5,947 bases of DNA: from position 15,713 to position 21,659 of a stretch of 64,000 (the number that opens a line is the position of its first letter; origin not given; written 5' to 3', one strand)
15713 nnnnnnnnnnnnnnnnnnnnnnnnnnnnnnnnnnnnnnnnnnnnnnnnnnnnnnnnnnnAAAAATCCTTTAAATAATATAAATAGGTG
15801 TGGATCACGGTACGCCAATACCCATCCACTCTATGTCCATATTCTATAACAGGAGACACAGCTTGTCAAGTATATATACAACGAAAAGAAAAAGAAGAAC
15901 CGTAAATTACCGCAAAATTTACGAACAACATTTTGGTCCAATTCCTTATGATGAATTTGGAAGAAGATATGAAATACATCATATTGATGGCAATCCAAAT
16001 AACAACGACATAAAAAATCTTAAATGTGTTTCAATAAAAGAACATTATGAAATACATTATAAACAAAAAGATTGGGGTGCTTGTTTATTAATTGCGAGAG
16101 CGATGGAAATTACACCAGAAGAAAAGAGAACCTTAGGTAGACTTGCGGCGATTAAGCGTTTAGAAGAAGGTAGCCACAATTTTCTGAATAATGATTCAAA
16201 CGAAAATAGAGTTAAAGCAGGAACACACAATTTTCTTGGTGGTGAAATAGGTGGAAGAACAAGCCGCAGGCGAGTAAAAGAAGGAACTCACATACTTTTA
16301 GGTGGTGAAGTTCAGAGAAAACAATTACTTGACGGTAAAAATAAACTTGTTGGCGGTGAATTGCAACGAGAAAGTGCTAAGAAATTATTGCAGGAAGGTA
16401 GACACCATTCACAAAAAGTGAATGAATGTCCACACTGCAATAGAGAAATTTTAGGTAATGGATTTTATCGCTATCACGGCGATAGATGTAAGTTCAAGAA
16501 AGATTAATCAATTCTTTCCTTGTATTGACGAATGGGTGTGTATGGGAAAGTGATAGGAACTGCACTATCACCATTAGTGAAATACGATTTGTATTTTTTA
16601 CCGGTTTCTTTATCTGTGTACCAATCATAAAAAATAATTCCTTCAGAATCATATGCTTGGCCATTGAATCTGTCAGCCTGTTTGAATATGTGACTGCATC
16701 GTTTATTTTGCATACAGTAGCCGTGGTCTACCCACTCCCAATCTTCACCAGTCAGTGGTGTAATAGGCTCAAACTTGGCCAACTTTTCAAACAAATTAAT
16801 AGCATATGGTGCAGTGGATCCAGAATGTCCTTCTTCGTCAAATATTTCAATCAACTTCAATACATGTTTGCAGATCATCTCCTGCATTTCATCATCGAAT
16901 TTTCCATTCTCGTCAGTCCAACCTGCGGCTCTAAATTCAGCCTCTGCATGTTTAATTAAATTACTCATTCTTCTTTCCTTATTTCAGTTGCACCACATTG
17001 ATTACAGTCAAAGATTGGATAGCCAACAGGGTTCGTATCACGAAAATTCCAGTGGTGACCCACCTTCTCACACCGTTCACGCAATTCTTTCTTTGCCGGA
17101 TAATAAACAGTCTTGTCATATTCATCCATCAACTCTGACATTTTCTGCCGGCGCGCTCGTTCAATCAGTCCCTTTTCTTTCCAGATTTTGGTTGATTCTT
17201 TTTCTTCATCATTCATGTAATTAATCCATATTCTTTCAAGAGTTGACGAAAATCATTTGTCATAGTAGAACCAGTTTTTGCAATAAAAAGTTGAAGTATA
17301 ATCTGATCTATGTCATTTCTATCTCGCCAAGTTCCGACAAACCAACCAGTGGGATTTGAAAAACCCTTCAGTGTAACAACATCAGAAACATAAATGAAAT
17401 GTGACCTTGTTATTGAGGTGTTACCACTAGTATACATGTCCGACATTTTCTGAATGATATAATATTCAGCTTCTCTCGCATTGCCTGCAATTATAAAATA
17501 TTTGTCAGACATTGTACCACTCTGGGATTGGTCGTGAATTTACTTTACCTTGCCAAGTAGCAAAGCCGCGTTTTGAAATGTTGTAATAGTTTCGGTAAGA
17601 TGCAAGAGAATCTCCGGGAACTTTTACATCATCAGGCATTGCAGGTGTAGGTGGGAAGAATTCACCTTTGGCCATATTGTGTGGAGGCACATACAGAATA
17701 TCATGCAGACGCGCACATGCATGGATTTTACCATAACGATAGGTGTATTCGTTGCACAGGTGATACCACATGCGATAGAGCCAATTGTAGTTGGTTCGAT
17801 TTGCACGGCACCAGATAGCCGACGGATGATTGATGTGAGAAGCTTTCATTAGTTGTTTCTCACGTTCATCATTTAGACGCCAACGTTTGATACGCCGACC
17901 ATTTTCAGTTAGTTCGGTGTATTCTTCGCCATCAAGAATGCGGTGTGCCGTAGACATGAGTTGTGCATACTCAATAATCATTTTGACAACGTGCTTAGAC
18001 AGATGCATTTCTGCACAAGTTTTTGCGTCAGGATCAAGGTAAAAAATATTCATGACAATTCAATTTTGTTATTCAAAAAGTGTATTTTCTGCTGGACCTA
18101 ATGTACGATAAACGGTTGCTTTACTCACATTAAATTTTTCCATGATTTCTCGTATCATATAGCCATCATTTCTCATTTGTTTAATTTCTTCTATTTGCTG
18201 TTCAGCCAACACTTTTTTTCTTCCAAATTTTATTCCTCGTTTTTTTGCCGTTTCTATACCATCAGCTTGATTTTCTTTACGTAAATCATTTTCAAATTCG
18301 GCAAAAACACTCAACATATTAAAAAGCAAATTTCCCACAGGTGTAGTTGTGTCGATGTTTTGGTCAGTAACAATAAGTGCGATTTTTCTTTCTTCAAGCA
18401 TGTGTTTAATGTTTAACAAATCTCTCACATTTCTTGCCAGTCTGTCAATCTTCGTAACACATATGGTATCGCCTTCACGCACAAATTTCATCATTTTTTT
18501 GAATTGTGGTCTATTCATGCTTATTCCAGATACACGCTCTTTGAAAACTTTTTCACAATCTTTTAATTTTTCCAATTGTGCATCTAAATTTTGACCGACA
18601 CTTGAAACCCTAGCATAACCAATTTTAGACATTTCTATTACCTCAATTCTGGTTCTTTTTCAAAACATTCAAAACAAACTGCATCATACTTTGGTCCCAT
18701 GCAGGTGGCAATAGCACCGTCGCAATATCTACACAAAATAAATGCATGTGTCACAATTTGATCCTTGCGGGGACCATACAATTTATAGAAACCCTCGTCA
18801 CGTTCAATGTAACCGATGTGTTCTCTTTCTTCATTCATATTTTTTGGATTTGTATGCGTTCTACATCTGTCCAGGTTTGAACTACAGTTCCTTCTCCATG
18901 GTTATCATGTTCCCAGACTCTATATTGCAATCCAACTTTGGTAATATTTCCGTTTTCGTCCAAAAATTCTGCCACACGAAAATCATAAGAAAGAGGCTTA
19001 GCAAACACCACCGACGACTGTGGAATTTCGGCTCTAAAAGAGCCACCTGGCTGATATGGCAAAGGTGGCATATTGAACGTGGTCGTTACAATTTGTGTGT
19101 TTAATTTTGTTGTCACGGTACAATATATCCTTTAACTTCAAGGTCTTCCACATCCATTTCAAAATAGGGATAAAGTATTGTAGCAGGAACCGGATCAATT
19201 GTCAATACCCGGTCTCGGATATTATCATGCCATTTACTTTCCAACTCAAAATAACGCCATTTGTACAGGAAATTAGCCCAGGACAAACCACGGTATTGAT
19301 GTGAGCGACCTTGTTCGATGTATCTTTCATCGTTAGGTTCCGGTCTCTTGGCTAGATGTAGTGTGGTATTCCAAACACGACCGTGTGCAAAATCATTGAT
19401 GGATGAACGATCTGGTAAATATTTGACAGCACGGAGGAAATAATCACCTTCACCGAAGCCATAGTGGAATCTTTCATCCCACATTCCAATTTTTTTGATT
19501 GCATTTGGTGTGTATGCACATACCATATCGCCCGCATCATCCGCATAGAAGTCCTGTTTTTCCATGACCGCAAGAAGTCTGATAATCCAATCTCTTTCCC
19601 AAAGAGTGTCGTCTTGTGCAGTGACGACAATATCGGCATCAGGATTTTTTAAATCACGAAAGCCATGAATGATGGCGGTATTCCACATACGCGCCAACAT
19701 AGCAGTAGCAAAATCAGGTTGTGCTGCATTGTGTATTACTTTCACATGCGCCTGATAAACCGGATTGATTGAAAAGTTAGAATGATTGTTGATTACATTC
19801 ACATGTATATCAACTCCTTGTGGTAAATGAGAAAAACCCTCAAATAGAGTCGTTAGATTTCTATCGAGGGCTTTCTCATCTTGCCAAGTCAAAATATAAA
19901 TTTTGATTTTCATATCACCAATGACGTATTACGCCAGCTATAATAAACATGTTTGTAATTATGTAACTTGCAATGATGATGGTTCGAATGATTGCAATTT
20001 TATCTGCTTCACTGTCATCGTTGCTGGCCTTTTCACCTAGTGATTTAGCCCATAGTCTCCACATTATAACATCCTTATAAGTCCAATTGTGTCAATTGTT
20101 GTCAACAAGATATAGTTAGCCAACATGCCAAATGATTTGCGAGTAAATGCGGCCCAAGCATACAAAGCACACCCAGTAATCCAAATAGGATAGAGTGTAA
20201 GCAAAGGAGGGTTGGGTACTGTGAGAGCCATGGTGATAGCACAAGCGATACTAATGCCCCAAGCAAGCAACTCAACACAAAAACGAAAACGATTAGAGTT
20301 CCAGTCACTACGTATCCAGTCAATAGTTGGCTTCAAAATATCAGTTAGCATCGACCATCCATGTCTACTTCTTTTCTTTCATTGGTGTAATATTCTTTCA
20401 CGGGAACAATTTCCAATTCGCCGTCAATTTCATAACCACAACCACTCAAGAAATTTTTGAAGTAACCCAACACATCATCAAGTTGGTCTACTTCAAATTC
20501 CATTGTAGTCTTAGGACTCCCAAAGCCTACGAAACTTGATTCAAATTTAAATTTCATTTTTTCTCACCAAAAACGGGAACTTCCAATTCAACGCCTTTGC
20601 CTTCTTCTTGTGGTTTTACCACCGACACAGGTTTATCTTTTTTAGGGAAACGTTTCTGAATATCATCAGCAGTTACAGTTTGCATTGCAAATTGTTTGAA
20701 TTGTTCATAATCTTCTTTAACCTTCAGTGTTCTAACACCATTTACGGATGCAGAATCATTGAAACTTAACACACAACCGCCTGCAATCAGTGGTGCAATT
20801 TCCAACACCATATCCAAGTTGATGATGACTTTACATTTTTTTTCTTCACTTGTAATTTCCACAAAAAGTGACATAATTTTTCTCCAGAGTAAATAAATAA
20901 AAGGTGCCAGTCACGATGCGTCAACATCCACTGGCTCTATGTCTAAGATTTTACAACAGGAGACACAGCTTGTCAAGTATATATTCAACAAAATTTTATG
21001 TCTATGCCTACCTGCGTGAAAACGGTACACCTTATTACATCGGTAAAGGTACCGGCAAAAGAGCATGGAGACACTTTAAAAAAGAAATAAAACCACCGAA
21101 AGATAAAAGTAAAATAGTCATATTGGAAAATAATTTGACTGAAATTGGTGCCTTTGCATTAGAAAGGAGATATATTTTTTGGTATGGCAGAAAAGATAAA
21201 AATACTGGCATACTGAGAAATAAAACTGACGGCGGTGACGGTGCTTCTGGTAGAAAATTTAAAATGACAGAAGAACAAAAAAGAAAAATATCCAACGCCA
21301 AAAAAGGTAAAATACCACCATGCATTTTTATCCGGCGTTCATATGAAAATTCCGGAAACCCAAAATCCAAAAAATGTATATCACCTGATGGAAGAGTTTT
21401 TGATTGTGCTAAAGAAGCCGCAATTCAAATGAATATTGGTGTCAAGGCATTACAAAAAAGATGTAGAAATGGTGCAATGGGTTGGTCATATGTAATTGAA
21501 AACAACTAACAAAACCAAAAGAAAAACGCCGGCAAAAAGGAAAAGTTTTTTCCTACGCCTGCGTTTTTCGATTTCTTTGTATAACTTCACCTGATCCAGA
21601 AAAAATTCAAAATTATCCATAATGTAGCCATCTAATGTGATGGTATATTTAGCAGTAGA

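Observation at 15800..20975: Two unrelated homing endonucleases (HNH and GIY-YIG) share an ~85-bp leader and their first five codons.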

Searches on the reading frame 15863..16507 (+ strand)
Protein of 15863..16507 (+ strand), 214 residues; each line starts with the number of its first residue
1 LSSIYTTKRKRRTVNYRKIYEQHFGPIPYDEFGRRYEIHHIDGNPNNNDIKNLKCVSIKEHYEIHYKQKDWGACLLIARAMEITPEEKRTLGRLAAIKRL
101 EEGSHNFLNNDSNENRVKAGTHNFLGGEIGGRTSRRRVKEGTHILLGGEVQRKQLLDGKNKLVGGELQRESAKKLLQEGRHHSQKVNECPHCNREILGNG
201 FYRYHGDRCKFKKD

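Call 10: search_protein_families(library=pfam, proteins=[window:15863-16507:+], max_evalue=0.01)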
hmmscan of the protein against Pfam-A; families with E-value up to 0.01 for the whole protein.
window:15863-16507:+ (214 aa): 2 families
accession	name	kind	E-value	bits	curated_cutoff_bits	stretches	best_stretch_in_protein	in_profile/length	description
PF13392.12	HNH_3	-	8.1e-12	45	24.8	1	17-61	5-44/46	HNH endonuclease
PF08586.15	Rsc14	-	0.0037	18.5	25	1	100-155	34-90/99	RSC complex, Rsc14/Ldb7 subunit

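Call 22: find_related_loci(query=window:15863-16507:+, collection=viral_contigs, flank=3000)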
Query window:15863-16507:+ (214 aa) in viral_contigs; peptide patterns used: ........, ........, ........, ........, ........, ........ (x = any residue, [..] = any of these).
10 stretches matched a pattern; 5 encode a relative of the query (tblastn E <= 1e-3); 5 distinct loci.
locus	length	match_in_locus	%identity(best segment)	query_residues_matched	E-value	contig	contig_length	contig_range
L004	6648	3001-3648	46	16-210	9e-58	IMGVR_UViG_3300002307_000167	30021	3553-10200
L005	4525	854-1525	42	15-210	7e-53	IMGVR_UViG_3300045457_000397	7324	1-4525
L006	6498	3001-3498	42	14-212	5e-46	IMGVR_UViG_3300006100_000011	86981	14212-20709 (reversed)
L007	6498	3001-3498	42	14-212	5e-46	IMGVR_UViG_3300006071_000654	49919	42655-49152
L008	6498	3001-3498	42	14-212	5e-46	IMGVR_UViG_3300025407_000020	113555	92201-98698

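Call 57: search_protein_families(library=pfam, alignment_id=A4, max_evalue=0.001)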
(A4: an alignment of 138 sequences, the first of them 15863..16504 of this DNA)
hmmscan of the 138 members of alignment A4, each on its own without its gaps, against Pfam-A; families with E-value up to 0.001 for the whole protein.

A. member 1, window:15863-16504:+ (214 aa): 1 family
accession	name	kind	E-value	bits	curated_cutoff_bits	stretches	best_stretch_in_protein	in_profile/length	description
PF13392.12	HNH_3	-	8.1e-12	45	24.8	1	17-61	5-44/46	HNH endonuclease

B. families by the number of members that match (of 138 scanned): 17 families
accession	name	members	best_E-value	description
PF07460.16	NUMOD3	47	2.7e-27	NUMOD3 motif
PF13392.12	HNH_3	17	2.8e-15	HNH endonuclease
PF01844.29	HNH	14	4.4e-05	HNH endonuclease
PF01541.30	GIY-YIG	10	9.7e-11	GIY-YIG catalytic domain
PF19835.5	SegE_GIY-YIG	4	6.6e-06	Putative endonuclease segE, GIY-YIG domain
PF20987.3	I-TevI_DNA-bd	3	1.8e-10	Intron-encoded endonuclease 1, DNA-binding domain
PF14279.12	HNH_5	3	0.00013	HNH endonuclease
PF24308.1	DUF7487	2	2.5e-11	Family of unknown function (DUF7487)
PF22083.2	I-HmuI_NUMOD-like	2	3.8e-10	DNA endonuclease I-HmuI-like, NUMOD-like domain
PF13395.12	HNH_4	2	0.00052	HNH endonuclease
PF04480.18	DUF559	1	4e-07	Protein of unknown function (DUF559)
PF18024.7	HTH_50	1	1.7e-05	Helix-turn-helix domain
PF18953.6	SAP_new25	1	4.1e-05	SAP domain-containing new25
PF21598.3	PvuRts1I-like_N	1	9.4e-05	Restriction endonuclease PvuRts1 I-like, N-terminal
PF08586.15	Rsc14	1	0.00015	RSC complex, Rsc14/Ldb7 subunit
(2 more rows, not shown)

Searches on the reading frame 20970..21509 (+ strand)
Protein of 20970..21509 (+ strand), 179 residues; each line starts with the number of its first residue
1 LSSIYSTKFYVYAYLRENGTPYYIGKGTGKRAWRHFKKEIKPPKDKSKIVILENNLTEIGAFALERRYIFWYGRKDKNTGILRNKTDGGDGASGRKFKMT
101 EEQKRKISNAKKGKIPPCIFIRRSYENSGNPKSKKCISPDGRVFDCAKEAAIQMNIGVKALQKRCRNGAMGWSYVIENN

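Call 10: search_protein_families(library=pfam, proteins=[window:20970-21509:+], max_evalue=0.01)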
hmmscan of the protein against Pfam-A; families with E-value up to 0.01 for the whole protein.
window:20970-21509:+ (179 aa): 3 families
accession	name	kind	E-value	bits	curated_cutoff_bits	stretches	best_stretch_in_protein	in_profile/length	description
PF07460.16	NUMOD3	-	4.9e-05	23.6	20.4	1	97-117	2-22/37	NUMOD3 motif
PF20987.3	I-TevI_DNA-bd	-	0.0011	19.2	27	1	130-174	7-51/51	Intron-encoded endonuclease 1, DNA-binding domain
PF22945.2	LEM-3_GIY-YIG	-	0.0084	16.5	27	0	22-46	28-52/151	LEM-3-like GIY-YIG domain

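Call 21: find_related_loci(query=window:20970-21509:+, collection=viral_contigs, flank=3000)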
Query window:20970-21509:+ (179 aa) in viral_contigs; peptide patterns used: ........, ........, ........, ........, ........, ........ (x = any residue, [..] = any of these).
6 stretches matched a pattern; 2 encode a relative of the query (tblastn E <= 1e-3); 2 distinct loci.
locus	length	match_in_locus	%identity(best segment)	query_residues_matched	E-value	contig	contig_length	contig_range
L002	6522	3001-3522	68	1-174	1e-80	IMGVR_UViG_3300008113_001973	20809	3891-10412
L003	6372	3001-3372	59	2-127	2e-43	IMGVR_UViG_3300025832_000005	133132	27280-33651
